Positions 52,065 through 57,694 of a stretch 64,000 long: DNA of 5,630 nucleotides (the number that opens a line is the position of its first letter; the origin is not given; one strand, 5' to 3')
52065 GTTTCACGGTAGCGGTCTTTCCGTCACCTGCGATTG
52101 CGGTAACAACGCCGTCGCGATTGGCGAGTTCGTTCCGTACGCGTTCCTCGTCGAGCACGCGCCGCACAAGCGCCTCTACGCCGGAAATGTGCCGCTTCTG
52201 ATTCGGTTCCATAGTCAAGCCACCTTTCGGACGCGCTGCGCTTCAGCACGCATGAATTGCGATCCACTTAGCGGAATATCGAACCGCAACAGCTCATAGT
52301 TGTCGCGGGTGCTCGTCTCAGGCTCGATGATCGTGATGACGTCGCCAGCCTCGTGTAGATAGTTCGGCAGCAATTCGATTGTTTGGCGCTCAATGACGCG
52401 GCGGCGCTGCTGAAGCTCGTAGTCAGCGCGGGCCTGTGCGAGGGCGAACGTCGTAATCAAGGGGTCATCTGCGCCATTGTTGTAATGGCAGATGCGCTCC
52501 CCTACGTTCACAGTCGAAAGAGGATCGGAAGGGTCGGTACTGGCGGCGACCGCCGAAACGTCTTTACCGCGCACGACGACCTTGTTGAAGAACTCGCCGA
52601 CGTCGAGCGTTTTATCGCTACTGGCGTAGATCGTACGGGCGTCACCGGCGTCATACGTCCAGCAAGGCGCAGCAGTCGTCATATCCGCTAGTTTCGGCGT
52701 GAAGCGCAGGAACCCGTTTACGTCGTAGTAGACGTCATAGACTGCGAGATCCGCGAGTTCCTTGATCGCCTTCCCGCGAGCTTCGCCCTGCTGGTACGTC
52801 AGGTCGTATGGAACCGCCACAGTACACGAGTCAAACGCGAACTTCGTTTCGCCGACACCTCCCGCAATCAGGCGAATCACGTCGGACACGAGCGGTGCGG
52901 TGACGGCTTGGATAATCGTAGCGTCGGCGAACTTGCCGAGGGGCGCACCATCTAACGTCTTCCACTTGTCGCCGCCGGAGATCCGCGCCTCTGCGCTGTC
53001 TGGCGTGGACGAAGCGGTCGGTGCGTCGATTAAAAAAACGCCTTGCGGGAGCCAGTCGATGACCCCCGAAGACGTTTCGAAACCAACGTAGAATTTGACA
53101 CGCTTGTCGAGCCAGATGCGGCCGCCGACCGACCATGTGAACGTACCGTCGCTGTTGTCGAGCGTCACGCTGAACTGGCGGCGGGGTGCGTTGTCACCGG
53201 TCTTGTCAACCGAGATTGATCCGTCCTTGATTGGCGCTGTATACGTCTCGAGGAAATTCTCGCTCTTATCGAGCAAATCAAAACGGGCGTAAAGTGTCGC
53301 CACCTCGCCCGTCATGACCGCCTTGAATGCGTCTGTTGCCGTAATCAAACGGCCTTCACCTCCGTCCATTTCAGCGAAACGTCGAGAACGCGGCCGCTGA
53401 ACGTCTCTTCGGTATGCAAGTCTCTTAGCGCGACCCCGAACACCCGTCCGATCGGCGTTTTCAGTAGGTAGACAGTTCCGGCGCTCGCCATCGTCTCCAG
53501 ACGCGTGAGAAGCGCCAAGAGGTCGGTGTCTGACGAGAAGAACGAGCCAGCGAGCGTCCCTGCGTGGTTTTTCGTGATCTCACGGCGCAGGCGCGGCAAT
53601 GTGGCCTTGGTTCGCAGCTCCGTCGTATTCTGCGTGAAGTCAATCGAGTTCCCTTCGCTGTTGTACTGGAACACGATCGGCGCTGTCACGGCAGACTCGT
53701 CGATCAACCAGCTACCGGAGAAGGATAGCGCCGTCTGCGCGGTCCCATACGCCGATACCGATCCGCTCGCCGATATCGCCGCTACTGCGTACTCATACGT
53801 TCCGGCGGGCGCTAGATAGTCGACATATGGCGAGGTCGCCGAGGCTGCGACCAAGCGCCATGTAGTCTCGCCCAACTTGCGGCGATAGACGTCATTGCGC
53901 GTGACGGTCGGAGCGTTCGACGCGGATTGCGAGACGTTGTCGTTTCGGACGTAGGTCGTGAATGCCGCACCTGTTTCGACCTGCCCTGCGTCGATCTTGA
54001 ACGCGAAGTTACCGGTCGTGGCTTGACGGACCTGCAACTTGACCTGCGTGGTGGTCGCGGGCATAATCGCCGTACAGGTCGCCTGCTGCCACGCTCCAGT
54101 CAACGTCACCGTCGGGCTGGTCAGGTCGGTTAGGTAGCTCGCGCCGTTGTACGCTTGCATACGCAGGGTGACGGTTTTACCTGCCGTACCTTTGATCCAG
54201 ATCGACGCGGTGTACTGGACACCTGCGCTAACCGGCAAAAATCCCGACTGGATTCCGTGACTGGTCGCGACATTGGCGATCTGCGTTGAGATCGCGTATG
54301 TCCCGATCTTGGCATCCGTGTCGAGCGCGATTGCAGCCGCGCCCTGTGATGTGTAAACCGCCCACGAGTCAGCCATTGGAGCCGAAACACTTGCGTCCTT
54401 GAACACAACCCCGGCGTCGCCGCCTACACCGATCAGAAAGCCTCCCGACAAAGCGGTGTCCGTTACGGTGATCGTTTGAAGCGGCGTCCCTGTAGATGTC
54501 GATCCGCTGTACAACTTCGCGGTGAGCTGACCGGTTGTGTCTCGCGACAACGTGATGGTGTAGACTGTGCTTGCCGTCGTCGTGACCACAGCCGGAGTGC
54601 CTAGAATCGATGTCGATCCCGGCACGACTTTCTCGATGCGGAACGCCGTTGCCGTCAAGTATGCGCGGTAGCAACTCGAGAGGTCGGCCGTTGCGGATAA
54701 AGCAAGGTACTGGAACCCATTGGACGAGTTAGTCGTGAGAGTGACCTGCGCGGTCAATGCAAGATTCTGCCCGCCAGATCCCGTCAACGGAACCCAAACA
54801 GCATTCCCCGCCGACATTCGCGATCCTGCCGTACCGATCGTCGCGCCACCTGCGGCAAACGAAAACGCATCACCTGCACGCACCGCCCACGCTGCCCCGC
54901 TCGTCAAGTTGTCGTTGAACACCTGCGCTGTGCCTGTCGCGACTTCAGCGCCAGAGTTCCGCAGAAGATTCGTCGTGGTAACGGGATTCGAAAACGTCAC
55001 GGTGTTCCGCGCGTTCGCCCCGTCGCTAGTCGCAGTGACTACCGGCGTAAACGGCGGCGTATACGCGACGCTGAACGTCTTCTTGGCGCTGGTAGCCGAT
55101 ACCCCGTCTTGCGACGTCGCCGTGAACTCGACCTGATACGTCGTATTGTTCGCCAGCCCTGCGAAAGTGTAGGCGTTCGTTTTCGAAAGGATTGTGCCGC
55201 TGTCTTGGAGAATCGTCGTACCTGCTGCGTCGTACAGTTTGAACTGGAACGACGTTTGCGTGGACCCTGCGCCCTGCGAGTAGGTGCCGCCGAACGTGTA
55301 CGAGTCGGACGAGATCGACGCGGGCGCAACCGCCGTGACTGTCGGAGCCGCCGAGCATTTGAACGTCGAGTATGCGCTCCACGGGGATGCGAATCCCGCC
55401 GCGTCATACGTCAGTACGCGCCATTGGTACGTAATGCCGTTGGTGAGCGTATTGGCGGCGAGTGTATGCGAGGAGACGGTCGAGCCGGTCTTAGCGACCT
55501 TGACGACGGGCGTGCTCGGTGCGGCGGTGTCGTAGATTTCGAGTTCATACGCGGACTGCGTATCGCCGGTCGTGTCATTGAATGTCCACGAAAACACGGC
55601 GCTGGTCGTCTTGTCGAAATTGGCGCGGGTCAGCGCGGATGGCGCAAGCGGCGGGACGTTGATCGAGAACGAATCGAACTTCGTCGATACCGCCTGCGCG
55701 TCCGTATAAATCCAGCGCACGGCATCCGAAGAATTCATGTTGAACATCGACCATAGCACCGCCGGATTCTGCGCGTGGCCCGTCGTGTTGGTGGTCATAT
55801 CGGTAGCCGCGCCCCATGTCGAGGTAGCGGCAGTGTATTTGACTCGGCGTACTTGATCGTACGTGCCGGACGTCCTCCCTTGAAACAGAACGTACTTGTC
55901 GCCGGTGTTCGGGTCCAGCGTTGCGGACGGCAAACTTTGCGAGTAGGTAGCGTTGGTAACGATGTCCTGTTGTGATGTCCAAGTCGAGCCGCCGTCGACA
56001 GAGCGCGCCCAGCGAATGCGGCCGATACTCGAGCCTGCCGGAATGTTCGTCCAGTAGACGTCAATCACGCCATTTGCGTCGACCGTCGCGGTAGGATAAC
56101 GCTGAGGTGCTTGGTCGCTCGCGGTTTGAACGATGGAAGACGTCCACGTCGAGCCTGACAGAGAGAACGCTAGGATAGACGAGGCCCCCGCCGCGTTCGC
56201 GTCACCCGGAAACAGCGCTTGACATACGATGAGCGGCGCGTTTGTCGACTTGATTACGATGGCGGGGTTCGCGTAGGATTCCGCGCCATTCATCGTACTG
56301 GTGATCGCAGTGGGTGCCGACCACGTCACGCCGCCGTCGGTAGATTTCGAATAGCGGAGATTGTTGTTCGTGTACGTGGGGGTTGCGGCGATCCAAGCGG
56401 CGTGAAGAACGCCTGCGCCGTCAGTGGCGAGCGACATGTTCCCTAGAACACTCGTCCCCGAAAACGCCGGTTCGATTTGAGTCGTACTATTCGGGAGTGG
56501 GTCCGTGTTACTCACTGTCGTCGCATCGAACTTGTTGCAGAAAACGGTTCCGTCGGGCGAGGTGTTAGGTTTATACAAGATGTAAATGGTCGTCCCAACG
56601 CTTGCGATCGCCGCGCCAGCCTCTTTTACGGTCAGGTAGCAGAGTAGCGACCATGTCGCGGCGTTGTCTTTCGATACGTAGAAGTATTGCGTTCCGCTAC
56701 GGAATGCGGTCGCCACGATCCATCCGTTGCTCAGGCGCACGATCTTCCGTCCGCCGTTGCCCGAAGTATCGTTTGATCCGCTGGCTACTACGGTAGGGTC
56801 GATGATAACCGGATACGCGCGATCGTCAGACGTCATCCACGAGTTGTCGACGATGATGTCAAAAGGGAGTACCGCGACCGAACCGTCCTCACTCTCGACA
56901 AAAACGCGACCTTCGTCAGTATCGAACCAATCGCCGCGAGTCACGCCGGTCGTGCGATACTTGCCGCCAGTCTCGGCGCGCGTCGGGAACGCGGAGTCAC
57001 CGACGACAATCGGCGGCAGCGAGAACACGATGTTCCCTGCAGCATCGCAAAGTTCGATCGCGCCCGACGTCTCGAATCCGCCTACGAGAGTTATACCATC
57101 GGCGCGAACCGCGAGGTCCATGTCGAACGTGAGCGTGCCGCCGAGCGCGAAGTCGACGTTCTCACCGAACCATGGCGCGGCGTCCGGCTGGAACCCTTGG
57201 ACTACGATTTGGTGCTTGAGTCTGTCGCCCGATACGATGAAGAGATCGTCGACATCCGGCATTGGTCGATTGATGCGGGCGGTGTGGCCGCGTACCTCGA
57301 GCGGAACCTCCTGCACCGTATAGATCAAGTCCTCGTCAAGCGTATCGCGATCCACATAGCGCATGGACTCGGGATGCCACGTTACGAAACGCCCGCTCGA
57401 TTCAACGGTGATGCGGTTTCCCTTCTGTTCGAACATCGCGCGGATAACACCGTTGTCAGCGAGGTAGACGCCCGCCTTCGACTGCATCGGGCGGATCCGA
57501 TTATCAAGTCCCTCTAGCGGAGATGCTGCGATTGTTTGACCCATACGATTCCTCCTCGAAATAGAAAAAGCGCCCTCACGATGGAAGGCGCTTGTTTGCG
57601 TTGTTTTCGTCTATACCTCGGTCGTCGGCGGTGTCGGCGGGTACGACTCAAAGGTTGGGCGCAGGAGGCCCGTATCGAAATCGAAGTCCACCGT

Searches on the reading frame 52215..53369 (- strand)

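Call 6: search_protein_families(library=pfam, proteins=[window:52215-53369:-])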
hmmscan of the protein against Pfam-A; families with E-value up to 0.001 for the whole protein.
window:52215-53369:- (384 aa): 0 families

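Call 7: search_protein_families(library=phrogs, proteins=[window:52215-53369:-])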
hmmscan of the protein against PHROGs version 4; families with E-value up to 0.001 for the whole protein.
window:52215-53369:- (384 aa): 4 families
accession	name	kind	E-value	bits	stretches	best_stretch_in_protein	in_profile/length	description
phrog_1887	-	tail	3.1e-46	159.6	1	23-381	299-656/670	tail protein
phrog_26795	-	unknown function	2e-08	34.1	1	89-297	423-645/728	-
phrog_32343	-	unknown function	7.6e-05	21.9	1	20-146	20-148/921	-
phrog_13879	-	unknown function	0.00011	21.6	1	54-254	213-398/571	-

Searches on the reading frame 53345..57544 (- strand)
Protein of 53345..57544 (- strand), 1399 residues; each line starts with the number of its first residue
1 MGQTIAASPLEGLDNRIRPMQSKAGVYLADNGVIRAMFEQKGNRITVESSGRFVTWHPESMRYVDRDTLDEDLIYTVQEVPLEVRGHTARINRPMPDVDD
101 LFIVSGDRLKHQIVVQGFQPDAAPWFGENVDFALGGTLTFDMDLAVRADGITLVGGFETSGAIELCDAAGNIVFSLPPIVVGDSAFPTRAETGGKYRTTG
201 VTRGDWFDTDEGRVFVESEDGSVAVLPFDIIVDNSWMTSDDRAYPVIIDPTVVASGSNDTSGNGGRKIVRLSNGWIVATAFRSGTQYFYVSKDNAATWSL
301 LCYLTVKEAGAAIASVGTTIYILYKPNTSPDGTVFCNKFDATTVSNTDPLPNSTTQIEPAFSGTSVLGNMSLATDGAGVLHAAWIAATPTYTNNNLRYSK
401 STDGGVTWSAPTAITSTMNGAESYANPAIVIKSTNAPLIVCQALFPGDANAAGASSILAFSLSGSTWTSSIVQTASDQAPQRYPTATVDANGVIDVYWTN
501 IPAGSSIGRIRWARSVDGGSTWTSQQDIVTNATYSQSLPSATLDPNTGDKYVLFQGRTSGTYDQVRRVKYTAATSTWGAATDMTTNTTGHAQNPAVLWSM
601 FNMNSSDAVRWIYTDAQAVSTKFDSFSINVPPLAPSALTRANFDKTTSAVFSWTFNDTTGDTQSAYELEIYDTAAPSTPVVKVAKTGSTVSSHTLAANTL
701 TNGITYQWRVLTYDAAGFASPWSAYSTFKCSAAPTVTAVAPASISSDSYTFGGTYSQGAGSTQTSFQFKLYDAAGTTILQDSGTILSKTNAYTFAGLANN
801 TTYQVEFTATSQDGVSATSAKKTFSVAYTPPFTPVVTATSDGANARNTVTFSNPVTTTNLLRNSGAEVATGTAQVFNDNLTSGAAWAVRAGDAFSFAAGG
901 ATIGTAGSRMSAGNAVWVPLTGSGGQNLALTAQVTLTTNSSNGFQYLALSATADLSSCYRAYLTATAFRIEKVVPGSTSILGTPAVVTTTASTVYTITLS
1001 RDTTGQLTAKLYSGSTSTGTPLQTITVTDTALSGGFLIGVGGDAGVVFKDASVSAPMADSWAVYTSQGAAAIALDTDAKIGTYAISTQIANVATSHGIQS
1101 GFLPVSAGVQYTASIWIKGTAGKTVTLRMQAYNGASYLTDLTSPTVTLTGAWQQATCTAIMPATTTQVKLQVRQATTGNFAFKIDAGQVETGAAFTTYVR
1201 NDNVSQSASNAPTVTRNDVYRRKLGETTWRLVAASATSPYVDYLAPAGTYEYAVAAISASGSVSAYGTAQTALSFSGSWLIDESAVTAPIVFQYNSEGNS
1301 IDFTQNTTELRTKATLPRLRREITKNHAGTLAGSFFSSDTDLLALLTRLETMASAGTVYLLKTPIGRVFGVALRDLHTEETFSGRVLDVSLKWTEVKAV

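Call 6: search_protein_families(library=pfam, proteins=[window:53345-57544:-])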
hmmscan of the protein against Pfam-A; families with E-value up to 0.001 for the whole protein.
window:53345-57544:- (1399 aa): 4 families
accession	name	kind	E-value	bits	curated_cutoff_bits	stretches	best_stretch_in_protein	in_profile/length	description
PF25788.1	Ig_Rha78A_N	-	3e-13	50.4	27.4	1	647-730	18-101/105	Rha78A-like, N-terminal immunoglobulin domain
PF00041.27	fn3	-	1.7e-07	31.8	25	1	635-728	3-83/84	Fibronectin type III domain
PF02018.23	CBM_4_9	-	6.6e-07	30.2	25.9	1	1059-1172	15-129/136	Carbohydrate binding domain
PF15892.11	BNR_4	-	1.7e-05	24.8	27.3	0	318-410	105-195/272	BNR repeat-containing family member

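Call 7: search_protein_families(library=phrogs, proteins=[window:53345-57544:-])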
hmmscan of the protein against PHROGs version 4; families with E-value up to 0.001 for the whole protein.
window:53345-57544:- (1399 aa): 2 families
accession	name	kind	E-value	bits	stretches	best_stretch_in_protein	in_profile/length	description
phrog_21129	-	unknown function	2.9e-24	86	1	249-728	118-589/1494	-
phrog_37549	-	head and packaging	2.7e-16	59.5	1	626-862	649-884/1072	virion structural protein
